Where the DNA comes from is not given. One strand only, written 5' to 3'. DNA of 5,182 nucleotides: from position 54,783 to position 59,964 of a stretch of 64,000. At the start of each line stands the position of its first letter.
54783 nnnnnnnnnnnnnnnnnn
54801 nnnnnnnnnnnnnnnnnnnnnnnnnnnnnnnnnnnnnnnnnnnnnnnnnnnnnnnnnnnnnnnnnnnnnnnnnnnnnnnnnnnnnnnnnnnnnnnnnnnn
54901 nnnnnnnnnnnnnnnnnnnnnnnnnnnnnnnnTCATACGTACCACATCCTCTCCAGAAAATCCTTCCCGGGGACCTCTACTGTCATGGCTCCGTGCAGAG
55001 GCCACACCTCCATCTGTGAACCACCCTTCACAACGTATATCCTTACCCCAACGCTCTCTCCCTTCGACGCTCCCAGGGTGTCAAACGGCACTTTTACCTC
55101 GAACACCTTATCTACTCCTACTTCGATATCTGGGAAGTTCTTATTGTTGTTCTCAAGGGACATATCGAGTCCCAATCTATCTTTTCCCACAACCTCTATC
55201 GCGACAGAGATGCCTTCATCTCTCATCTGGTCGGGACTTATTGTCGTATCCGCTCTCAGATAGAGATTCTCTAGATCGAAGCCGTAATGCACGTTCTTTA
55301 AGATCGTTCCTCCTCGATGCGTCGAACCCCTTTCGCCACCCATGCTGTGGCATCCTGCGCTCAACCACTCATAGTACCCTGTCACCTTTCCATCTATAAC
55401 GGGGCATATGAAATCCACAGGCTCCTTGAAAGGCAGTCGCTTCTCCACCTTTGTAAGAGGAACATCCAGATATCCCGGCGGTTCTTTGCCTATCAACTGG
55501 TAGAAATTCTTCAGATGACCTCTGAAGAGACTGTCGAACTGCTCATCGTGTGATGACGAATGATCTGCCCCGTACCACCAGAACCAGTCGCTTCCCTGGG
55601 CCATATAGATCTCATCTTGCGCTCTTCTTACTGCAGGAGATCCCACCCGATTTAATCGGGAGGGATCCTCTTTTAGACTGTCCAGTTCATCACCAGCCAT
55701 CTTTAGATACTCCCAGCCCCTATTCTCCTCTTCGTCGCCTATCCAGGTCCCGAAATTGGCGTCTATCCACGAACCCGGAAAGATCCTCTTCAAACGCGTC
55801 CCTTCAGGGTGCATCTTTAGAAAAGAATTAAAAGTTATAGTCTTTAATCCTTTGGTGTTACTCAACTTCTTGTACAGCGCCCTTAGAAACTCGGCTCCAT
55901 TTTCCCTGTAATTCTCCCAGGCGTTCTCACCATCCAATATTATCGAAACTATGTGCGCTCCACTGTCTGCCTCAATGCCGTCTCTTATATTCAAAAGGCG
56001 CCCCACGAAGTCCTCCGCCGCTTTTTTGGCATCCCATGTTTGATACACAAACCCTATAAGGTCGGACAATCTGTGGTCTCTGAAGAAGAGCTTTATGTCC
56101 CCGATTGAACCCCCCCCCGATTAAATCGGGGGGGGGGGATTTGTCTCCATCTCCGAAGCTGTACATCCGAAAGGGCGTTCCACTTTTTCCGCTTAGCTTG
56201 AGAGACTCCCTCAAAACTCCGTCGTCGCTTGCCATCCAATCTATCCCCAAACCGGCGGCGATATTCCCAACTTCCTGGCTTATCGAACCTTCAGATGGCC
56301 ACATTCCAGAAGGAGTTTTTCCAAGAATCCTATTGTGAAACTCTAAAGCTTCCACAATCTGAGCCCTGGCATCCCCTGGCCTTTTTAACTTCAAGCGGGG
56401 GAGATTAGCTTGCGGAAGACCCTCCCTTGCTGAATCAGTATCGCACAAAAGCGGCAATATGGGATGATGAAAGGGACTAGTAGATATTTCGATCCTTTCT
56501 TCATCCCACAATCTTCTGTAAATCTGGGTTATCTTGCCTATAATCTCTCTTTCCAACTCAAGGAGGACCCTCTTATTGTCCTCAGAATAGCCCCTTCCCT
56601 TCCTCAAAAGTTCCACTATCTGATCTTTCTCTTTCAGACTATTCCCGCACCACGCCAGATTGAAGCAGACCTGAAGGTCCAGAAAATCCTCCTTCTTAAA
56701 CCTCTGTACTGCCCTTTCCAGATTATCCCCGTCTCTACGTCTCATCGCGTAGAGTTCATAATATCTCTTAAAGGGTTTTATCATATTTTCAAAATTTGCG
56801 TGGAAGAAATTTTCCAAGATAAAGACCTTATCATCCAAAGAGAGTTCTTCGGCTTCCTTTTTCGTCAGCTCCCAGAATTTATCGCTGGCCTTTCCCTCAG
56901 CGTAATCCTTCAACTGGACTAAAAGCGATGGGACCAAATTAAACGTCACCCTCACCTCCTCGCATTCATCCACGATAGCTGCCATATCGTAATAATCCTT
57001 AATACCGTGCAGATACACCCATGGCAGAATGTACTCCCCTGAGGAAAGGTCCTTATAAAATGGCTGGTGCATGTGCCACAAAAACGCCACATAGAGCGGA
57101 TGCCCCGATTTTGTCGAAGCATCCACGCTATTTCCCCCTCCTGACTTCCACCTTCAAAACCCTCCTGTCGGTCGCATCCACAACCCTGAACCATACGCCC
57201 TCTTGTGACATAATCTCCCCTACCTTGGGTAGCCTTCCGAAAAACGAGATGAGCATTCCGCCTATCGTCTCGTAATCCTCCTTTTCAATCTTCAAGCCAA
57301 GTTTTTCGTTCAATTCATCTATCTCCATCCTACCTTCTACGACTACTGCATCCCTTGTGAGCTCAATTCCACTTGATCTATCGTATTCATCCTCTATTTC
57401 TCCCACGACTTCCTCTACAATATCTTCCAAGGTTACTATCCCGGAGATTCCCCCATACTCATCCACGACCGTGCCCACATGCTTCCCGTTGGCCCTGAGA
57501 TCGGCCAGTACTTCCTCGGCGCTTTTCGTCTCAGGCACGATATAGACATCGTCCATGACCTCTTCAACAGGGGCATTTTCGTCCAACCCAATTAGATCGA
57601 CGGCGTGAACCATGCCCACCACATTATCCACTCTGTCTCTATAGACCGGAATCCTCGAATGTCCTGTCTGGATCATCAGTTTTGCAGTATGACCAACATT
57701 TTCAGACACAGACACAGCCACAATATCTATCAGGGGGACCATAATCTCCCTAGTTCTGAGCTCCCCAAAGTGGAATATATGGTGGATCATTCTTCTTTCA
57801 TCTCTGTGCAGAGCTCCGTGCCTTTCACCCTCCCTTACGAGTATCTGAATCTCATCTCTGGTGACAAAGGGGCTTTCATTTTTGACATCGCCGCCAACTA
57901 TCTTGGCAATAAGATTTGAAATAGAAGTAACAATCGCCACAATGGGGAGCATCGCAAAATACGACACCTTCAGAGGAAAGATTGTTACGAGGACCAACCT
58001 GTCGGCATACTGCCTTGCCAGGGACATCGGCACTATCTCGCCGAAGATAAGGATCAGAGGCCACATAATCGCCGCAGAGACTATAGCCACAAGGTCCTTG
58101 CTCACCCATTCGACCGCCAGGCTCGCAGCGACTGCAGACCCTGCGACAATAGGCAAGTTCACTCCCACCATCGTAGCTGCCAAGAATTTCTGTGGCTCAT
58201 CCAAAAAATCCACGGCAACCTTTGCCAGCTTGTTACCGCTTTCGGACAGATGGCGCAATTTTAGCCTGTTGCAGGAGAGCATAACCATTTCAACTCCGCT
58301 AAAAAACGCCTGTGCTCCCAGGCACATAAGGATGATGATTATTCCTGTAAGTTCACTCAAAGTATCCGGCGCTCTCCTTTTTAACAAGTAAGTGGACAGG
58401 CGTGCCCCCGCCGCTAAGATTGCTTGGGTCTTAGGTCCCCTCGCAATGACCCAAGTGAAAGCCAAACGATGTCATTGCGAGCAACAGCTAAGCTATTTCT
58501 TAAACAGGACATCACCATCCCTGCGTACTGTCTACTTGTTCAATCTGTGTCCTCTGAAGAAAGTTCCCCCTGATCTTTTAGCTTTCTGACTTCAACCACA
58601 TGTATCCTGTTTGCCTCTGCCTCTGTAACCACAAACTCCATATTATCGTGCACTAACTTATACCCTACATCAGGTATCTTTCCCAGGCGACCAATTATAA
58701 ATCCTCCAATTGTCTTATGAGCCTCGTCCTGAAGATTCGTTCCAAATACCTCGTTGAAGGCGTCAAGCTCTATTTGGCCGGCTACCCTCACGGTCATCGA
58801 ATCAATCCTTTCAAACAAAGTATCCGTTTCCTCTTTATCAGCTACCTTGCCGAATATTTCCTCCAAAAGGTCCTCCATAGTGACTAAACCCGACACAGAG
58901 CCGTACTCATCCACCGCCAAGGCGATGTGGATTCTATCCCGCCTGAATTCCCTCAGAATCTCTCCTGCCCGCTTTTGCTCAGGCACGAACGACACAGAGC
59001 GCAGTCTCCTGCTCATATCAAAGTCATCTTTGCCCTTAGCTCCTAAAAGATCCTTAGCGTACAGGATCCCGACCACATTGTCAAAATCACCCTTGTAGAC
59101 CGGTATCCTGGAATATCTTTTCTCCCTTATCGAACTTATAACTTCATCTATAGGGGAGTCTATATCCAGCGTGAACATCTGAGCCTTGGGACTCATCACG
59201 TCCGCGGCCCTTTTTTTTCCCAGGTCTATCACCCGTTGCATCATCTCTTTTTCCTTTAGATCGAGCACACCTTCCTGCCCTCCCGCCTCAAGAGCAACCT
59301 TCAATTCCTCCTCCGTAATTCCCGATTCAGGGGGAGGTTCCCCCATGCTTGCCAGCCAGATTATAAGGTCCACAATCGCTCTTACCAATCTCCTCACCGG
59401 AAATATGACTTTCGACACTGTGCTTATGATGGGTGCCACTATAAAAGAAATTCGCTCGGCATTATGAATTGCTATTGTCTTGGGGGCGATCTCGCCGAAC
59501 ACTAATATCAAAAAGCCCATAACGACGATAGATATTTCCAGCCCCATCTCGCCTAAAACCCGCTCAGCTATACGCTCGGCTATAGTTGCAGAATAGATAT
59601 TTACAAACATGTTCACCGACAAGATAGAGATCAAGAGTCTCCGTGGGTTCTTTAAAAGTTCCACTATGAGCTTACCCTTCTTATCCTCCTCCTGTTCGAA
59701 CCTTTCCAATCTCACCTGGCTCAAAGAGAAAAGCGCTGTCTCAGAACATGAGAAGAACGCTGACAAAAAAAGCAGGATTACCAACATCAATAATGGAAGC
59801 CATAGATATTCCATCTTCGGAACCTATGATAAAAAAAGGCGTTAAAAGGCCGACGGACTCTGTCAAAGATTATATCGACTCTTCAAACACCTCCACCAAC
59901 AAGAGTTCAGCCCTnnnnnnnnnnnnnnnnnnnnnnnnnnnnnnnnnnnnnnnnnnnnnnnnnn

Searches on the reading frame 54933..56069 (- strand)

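Call 28: search_protein_families(library=pfam, proteins=[window:54933-56069:-], max_evalue=0.00001)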
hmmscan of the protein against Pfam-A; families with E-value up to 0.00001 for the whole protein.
window:54933-56069:- (378 aa): 1 family
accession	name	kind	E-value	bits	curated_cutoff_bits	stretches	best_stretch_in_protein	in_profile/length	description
PF03065.20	Glyco_hydro_57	-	1.7e-11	44.4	21.2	1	1-88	203-283/291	Glycosyl hydrolase family 57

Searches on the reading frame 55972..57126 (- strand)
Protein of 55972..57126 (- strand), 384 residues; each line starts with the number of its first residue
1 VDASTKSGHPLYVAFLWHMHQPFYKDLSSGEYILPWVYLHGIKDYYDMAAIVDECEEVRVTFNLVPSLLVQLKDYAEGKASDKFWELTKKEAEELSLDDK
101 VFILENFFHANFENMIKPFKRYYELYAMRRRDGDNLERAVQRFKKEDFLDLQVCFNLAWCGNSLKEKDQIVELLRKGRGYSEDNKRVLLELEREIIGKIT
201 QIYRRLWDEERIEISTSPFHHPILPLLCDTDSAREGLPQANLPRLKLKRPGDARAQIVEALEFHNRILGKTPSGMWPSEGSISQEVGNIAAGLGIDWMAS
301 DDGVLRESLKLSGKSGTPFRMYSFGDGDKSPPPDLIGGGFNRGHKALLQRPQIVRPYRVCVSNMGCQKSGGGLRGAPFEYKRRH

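Call 28: search_protein_families(library=pfam, proteins=[window:55972-57126:-], max_evalue=0.00001)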
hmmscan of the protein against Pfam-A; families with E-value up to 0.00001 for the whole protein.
window:55972-57126:- (384 aa): 1 family
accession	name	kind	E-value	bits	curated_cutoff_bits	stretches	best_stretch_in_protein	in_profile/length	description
PF03065.20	Glyco_hydro_57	-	6.8e-33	114.7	21.2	1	14-325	1-190/291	Glycosyl hydrolase family 57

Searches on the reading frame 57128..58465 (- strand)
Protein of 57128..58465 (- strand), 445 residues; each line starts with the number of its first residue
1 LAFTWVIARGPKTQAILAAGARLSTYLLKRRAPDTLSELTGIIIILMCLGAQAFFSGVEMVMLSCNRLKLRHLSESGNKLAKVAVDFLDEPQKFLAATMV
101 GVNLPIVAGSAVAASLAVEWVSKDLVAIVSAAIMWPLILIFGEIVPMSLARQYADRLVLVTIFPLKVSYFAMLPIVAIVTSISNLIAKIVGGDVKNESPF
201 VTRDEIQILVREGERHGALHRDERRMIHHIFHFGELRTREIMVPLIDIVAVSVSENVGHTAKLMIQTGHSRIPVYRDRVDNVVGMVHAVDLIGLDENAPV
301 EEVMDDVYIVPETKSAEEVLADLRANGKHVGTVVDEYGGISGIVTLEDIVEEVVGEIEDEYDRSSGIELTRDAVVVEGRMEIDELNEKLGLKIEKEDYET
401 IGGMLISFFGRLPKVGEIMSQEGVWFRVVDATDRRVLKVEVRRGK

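Call 28: search_protein_families(library=pfam, proteins=[window:57128-58465:-], max_evalue=0.00001)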
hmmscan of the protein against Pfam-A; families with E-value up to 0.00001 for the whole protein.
window:57128-58465:- (445 aa): 3 families
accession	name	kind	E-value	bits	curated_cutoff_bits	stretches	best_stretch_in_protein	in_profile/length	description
PF01595.25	CNNM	-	8.4e-45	153.1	28.4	1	43-223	1-181/181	Cyclin M transmembrane N-terminal domain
PF03471.22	CorC_HlyC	-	1.2e-19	70.5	27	1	372-443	6-79/81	Transporter associated domain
PF00571.33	CBS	-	2.4e-15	57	24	2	300-354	1-56/57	CBS domain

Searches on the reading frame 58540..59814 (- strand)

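Call 28: search_protein_families(library=pfam, proteins=[window:58540-59814:-], max_evalue=0.00001)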
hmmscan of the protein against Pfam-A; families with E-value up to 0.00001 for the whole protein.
window:58540-59814:- (424 aa): 3 families
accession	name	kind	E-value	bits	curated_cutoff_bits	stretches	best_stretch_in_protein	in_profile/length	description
PF01595.25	CNNM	-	4.3e-47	160.6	28.4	1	10-187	2-180/181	Cyclin M transmembrane N-terminal domain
PF03471.22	CorC_HlyC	-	3e-19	69.3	27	1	336-412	2-80/81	Transporter associated domain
PF00571.33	CBS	-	1.3e-17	64.3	24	1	204-259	2-54/57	CBS domain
